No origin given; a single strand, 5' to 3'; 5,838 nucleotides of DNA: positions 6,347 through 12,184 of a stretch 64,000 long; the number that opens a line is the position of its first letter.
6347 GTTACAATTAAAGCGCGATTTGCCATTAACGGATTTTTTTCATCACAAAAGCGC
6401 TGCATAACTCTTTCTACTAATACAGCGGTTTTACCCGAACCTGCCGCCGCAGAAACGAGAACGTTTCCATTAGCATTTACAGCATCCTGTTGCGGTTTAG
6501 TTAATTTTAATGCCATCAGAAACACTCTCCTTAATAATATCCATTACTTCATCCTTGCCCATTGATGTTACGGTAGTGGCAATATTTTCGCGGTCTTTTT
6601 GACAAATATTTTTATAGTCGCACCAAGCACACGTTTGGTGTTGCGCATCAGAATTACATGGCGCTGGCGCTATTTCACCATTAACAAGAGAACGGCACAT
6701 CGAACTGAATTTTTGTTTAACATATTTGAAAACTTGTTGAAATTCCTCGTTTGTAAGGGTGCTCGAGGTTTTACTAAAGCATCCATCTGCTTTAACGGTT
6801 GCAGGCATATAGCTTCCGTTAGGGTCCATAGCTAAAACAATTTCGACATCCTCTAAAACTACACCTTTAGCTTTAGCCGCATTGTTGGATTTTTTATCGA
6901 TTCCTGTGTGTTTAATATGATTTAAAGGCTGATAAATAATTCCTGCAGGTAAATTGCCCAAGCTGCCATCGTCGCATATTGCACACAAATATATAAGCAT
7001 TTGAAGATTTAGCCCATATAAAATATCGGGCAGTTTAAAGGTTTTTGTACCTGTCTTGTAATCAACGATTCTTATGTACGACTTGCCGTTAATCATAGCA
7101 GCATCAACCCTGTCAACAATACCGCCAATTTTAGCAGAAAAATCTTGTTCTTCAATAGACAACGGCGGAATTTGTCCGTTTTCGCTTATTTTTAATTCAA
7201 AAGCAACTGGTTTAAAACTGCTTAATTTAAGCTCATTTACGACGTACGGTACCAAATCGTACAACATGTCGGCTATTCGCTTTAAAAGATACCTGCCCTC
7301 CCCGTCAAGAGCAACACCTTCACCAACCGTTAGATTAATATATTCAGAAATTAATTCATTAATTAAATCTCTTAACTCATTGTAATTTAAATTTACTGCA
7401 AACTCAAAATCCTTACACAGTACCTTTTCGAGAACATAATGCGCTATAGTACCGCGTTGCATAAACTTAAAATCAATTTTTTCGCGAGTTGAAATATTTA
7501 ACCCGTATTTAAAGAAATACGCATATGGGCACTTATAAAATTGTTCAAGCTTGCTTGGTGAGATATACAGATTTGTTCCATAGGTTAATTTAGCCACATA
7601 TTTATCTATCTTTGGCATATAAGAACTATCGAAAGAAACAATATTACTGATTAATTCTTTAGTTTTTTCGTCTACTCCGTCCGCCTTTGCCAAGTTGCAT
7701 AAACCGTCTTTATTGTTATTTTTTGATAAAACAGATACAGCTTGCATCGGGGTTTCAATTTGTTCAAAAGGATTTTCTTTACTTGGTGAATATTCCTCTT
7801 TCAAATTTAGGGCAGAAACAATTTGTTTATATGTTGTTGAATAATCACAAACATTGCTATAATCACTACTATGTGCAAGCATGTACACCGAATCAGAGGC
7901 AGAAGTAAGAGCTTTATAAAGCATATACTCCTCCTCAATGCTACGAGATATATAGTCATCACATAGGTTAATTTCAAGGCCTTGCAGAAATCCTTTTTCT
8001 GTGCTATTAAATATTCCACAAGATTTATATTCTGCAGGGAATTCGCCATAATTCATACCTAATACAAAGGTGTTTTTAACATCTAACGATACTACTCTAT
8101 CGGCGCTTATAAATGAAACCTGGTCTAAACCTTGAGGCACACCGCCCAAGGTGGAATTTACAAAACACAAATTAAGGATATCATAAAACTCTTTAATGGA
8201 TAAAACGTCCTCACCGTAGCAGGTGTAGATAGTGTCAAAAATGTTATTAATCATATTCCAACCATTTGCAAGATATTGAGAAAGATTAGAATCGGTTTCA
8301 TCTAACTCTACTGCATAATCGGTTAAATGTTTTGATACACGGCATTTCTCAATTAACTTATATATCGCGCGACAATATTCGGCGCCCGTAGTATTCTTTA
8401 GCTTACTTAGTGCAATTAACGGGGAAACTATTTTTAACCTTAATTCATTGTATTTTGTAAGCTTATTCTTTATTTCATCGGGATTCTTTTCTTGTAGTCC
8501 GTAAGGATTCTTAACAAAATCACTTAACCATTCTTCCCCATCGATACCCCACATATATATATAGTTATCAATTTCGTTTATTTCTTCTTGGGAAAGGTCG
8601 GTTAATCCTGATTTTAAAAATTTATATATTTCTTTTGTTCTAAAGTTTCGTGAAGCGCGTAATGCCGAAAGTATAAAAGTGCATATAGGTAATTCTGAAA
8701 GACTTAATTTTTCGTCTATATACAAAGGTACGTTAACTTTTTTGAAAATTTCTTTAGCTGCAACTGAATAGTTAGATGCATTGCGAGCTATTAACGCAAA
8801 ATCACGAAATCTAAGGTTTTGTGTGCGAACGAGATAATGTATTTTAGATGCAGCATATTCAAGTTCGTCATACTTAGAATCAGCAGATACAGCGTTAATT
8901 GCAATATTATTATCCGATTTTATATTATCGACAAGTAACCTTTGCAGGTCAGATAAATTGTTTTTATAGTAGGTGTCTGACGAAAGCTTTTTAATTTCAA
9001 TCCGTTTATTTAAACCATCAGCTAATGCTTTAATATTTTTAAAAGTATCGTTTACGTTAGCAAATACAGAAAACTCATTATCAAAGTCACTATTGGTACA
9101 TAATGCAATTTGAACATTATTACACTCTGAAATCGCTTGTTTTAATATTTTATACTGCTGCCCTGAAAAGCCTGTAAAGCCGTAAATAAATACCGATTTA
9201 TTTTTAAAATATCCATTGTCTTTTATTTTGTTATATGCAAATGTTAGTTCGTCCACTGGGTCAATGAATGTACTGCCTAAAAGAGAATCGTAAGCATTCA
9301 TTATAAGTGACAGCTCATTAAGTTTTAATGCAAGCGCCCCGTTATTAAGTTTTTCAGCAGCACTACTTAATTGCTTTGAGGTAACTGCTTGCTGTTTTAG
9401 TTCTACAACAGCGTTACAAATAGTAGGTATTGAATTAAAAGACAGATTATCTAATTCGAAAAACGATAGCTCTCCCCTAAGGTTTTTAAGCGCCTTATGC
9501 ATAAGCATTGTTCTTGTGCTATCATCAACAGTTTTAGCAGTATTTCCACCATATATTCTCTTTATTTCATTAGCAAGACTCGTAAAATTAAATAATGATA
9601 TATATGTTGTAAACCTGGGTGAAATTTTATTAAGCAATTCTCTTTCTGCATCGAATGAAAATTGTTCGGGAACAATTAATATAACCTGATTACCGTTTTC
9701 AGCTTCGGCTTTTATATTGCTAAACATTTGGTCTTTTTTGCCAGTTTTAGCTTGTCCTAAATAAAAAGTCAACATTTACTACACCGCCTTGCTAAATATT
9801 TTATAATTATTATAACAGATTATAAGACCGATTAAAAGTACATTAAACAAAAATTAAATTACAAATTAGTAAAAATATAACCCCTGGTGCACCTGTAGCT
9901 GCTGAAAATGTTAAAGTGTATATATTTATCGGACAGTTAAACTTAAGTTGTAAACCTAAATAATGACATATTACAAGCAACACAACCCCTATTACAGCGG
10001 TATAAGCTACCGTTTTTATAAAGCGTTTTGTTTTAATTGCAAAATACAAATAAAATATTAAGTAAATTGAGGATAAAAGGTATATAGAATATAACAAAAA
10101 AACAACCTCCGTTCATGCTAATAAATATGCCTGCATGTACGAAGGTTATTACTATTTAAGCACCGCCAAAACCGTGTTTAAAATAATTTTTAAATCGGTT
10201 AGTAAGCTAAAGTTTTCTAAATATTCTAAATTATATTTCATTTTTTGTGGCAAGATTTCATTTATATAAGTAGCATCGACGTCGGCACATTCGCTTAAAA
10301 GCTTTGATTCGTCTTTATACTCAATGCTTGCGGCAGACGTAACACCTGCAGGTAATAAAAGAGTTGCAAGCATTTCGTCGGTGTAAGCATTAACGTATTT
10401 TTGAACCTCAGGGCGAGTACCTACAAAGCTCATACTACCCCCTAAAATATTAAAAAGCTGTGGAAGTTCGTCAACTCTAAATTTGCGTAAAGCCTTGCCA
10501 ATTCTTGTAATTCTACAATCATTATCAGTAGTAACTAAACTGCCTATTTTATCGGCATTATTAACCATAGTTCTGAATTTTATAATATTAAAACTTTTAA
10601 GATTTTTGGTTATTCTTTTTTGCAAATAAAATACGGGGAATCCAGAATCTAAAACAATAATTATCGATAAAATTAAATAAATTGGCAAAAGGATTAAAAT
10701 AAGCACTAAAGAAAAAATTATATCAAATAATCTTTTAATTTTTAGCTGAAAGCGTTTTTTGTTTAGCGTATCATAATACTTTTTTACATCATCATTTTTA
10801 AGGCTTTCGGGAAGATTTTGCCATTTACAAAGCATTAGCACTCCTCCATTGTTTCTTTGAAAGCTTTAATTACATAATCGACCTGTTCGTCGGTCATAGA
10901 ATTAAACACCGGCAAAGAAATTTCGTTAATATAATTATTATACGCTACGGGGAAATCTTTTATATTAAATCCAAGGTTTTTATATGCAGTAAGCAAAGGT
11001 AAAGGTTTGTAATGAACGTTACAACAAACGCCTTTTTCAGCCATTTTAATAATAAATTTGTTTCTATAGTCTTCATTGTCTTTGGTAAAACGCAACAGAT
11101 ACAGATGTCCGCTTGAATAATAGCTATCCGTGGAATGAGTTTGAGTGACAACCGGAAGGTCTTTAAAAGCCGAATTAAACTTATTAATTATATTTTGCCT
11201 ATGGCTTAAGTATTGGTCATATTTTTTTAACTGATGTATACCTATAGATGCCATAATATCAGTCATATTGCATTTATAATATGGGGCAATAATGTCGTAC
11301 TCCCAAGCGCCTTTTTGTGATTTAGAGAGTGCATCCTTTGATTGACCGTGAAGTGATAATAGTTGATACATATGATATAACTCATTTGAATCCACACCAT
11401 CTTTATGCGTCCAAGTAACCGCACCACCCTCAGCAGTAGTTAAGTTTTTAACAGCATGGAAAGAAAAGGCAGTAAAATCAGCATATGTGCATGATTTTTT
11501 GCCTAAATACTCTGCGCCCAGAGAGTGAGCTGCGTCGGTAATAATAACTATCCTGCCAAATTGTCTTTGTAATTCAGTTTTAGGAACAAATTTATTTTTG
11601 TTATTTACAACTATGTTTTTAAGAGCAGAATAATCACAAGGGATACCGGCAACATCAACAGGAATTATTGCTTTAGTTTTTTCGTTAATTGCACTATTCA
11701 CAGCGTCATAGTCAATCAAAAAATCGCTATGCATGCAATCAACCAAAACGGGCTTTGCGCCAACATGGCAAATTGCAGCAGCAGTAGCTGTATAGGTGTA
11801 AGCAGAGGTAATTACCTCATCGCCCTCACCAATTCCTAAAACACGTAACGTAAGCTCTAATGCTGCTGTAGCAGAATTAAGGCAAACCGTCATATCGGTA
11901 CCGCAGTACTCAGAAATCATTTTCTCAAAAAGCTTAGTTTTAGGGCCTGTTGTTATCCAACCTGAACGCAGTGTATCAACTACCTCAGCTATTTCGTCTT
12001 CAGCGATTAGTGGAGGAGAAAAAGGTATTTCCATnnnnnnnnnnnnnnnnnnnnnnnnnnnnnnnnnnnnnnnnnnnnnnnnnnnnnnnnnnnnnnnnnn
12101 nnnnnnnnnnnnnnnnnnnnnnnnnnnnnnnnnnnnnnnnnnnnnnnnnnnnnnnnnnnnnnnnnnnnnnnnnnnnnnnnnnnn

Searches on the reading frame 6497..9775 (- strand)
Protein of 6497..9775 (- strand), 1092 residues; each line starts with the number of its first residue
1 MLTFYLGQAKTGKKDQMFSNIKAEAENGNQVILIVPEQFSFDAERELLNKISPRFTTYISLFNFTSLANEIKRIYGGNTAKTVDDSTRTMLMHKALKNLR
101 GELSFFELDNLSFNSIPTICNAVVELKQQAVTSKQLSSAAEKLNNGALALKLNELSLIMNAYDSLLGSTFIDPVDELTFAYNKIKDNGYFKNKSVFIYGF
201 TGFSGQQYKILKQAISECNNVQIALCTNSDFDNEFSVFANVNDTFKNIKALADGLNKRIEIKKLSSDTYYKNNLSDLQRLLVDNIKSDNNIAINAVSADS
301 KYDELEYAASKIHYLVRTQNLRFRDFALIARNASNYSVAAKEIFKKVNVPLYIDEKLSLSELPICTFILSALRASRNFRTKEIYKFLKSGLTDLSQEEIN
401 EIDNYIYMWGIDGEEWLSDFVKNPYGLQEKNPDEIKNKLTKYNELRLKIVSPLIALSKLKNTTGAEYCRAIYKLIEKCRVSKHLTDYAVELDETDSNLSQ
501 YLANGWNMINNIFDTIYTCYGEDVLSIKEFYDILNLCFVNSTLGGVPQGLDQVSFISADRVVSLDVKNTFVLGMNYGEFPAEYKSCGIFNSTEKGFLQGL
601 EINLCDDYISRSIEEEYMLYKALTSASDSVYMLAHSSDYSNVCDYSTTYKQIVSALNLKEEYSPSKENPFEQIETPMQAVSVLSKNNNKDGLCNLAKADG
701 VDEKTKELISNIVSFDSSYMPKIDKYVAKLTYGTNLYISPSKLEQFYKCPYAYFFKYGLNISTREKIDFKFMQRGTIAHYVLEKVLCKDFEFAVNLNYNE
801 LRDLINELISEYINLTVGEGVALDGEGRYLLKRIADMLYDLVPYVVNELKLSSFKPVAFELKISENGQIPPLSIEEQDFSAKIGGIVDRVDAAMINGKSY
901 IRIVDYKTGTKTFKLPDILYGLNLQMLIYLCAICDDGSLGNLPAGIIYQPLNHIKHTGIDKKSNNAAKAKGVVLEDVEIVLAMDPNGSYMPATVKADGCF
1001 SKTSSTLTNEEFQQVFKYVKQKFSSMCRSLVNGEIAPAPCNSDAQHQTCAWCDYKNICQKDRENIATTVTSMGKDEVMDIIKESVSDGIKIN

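Call 17: search_protein_families(library=pfam, proteins=[window:6497-9775:-], max_evalue=0.001)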
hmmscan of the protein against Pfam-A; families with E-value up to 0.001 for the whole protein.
window:6497-9775:- (1092 aa): 2 families
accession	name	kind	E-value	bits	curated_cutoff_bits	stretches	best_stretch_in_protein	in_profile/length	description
PF21445.3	ADDB_N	-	2.6e-55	188.1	26.6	1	4-273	1-283/290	ADDB, N-terminal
PF12705.13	PDDEXK_1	-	1.2e-35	124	22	1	738-1059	2-247/247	PD-(D/E)XK nuclease superfamily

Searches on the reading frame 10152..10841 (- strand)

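Call 17: search_protein_families(library=pfam, proteins=[window:10152-10841:-], max_evalue=0.001)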
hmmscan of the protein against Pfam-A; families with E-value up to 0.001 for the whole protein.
window:10152-10841:- (229 aa): 1 family
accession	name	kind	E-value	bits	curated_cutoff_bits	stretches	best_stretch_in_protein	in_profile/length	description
PF02397.22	Bac_transf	-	5.7e-58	195.8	27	1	36-229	1-179/179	Bacterial sugar transferase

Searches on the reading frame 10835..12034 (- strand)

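Call 17: search_protein_families(library=pfam, proteins=[window:10835-12034:-], max_evalue=0.001)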
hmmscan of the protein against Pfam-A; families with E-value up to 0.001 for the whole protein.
window:10835-12034:- (399 aa): 3 families
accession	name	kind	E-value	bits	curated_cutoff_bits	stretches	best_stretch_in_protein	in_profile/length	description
PF01041.23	DegT_DnrJ_EryC1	-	1e-94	318.2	19.8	1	10-392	3-359/360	DegT/DnrJ/EryC1/StrS aminotransferase family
PF01053.26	Cys_Met_Meta_PP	-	3.5e-06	26.2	27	1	30-123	51-141/381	Cys/Met metabolism PLP-dependent enzyme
PF00155.27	Aminotran_1_2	-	5.1e-06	26.4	19.7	1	34-124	45-151/361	Aminotransferase class I and II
